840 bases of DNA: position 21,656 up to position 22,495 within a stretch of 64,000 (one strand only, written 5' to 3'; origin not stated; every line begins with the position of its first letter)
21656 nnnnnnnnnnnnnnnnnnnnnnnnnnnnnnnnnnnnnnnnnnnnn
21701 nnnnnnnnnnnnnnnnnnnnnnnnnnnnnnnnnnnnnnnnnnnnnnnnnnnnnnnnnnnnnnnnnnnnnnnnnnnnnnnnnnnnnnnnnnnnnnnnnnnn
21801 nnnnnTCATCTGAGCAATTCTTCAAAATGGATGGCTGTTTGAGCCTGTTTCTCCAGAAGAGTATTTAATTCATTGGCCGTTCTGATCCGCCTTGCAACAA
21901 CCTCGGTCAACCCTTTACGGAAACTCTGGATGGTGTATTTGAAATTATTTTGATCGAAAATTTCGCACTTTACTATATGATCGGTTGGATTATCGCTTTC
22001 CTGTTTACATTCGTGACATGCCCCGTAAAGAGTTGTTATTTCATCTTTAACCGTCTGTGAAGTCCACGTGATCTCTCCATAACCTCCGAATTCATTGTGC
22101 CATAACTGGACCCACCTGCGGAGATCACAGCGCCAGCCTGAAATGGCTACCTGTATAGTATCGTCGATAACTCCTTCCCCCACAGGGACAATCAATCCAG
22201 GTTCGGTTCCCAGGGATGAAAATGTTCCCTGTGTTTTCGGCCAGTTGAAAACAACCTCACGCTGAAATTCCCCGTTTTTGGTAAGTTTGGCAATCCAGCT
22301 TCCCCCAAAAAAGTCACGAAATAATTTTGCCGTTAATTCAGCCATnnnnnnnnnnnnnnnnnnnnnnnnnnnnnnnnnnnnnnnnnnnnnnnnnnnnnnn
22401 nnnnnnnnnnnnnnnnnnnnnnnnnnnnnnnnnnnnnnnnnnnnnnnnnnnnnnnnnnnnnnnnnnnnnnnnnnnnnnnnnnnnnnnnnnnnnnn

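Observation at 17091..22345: Glycyl-radical-enzyme operon with a Glu-less, non-PFL, non-XSS Cys loop and unusual partner genes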

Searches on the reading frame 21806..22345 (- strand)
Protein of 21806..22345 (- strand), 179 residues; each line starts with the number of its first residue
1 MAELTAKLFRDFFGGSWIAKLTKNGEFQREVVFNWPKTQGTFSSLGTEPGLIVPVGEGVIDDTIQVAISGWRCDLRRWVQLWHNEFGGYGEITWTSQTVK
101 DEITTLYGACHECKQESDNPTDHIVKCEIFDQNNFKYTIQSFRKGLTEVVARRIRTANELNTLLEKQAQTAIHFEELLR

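Call 7: search_protein_families(library=pfam, proteins=[window:21806-22345:-], max_evalue=0.01)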
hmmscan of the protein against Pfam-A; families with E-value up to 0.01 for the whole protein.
window:21806-22345:- (179 aa): 0 families

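Call 8: search_protein_families(library=ncbifam, proteins=[window:21806-22345:-], max_evalue=0.01)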
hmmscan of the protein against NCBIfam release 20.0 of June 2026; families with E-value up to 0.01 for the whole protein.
window:21806-22345:- (179 aa): 0 families

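Call 35: search_protein_families(library=pfam, proteins=[window:21806-22345:-], max_evalue=1)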
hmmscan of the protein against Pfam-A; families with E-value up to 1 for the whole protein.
window:21806-22345:- (179 aa): 2 families
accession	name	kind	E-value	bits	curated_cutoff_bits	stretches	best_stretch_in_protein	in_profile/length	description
PF24348.1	DUF7508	-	0.035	14.7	26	1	26-78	9-60/79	Domain of unknown function (DUF7508)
PF13790.11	SR1P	-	0.24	12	26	1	102-116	20-36/37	SR1 protein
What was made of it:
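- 21806..22345 (-): 179-aa protein with a predicted beta-barrel; lineage-specific; associated with the PAS-LuxR regulator. No Pfam or NCBIfam match (calls 7, 8, 35).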

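Call 48: search_solved_structures(query=window:21806-22345:-, max_evalue=10)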
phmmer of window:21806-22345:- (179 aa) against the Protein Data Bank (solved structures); distinct sequences matched with E-value up to 10: 1.
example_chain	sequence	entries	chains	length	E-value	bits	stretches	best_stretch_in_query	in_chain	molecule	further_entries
2xz8_A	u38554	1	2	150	0.43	13.4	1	73-146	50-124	PEPTIDOGLYCAN-RECOGNITION PROTEIN LF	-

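Call 67: find_homologous_proteins(query=window:21806-22345:-, max_evalue=0.001)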
Query window:21806-22345:- (179 aa): 294 proteins with E <= 0.001 among 319 candidates; the best 120 are listed.
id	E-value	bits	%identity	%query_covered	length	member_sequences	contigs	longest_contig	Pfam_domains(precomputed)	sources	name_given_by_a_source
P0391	1.0e-118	411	99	100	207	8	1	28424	-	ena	-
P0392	1.0e-101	356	85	99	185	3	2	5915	-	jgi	jgi:hypothetical protein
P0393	1.9e-99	349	84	98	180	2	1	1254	-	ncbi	-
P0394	8.6e-98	343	81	100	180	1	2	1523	-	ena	-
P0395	2.6e-90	319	77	98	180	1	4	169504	-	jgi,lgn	-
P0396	6.1e-89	314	75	100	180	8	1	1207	-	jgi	-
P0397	1.7e-88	313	74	99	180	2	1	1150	-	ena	-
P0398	3.2e-87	309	74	100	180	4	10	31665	-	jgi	jgi:hypothetical protein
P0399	3.7e-87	309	76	99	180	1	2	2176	-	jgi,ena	-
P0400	9.9e-87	307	73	100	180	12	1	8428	-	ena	-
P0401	1.4e-86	307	73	100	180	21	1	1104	-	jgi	jgi:hypothetical protein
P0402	2.0e-86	306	72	100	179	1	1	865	-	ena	-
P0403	2.4e-86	306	73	100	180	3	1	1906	-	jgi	-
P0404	2.7e-86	306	72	99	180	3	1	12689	-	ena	-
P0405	8.7e-86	304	72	99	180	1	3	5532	-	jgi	jgi:hypothetical protein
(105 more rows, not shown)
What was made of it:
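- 21806..22345 (-): 294 homologues, all unnamed (call 67).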

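Call 75: predict_structure(alignment_id=A2)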
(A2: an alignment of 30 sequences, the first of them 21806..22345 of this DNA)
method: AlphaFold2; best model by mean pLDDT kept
length: 179 residues; sequences in the alignment: 30
mean_pLDDT: 71.0   pTM: 0.66
mean pLDDT of the five models: 71.0, 70.0, 67.5, 64.7, 61.0
residues with pLDDT >= 90: 35; 70-90: 70; 50-70: 44; < 50: 30
segments of 3 or more residues with pLDDT < 50: 37-63
pLDDT, mean of each block of 10 residues (from residue 1): 58 79 90 53 32 32 56 71 75 86 90 80 91 92 88 81 65 56
secondary structure, 60 per line:
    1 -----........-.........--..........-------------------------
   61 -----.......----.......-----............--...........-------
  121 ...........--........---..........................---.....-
elements in order: H6-13 E15-23 E26-35 E66-72 E77-83 E89-100 E103-113 E121-131 E134-141 E145-156 H157-170 H174-178
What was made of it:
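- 21806..22345 (-): AF2 pLDDT 71: helix, about 9 antiparallel strands, helix (call 75).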

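Call 78: fold_search(model_id=the predicted structure, library=pdb)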
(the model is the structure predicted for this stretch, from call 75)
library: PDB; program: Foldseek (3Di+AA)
matches with E <= 10: 671; with E <= 0.001: 1
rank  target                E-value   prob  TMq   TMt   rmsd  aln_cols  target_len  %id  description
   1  7sfp                  4.6e-04  1.00  0.50  0.57   6.7       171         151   16  Crystal structure of OssO, a spirocyclase involved in the biosynthesis of ossamycin (released 2022-08-17)
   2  6czi_A                1.7e-02  1.00  0.33  0.49   9.7       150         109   12  Structure of a redesigned beta barrel, mFAP1, bound to DFHBI (released 2018-09-19)
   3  6czg_A                3.8e-02  0.99  0.33  0.48  12.4       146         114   12  Structure of a redesigned beta barrel, b11L5F_LGL (released 2018-09-19)
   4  7qh3_C                4.0e-02  0.96  0.38  0.47  10.6       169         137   11  Crystal structure of the anti-sigma factor RsfG from Streptomyces tsukubaensis NRRL18488 (released 2022-12-21)
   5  6ohh_B                5.8e-02  0.89  0.31  0.40   9.8       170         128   11  Structure of EF1p2_mFAP2b bound to DFHBI (released 2020-04-08)
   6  7qh3_B                6.1e-02  0.90  0.36  0.41  10.3       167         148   10  Crystal structure of the anti-sigma factor RsfG from Streptomyces tsukubaensis NRRL18488 (released 2022-12-21)
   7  7ns9                  6.1e-02  0.66  0.20  0.20  15.8       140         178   13  Triphosphate tunnel metalloenzyme from Sulfolobus acidocaldarius in complex with triphosphate and calcium (released 2021-06-02)
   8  7sfn_B                7.5e-02  0.98  0.43  0.49   5.8       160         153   14  Crystal structure of OlmO, a spirocyclase involved in the biosynthesis of oligomycin (released 2022-08-17)
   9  6d0t_A                7.5e-02  0.97  0.33  0.48   9.7       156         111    8  De novo design of a fluorescence-activating beta barrel - BB1 (released 2018-09-19)
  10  6d0t_B                8.0e-02  0.97  0.33  0.49   9.7       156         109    8  De novo design of a fluorescence-activating beta barrel - BB1 (released 2018-09-19)
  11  2fjt_B                8.4e-02  0.41  0.20  0.21  16.1       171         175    9  Adenylyl cyclase class iv from Yersinia pestis (released 2006-11-14)
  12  7nsd                  8.9e-02  0.69  0.22  0.22  15.6       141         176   13  Triphosphate tunnel metalloenzyme from Sulfolobus acidocaldarius in complex with ATP and calcium (released 2021-06-02)
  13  7nsa                  8.9e-02  0.66  0.20  0.21  13.5       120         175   12  Triphosphate tunnel metalloenzyme from Sulfolobus acidocaldarius in complex with pyrophosphate and calcium (released 2021-06-02)
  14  6czh_B                1.2e-01  0.96  0.32  0.48   9.6       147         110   11  Structure of a redesigned beta barrel, mFAP0, bound to DFHBI (released 2018-09-19)
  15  6czj_A                1.3e-01  0.94  0.33  0.49  12.2       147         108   11  Structure of a redesigned beta barrel, b10 (released 2018-09-19)
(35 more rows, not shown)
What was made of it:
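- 21806..22345 (-): Best structural matches are the OssO/OlmO barrels, RsfG and lipocalins (call 78).
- The predicted fold is a beta-barrel (calls 75, 78).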
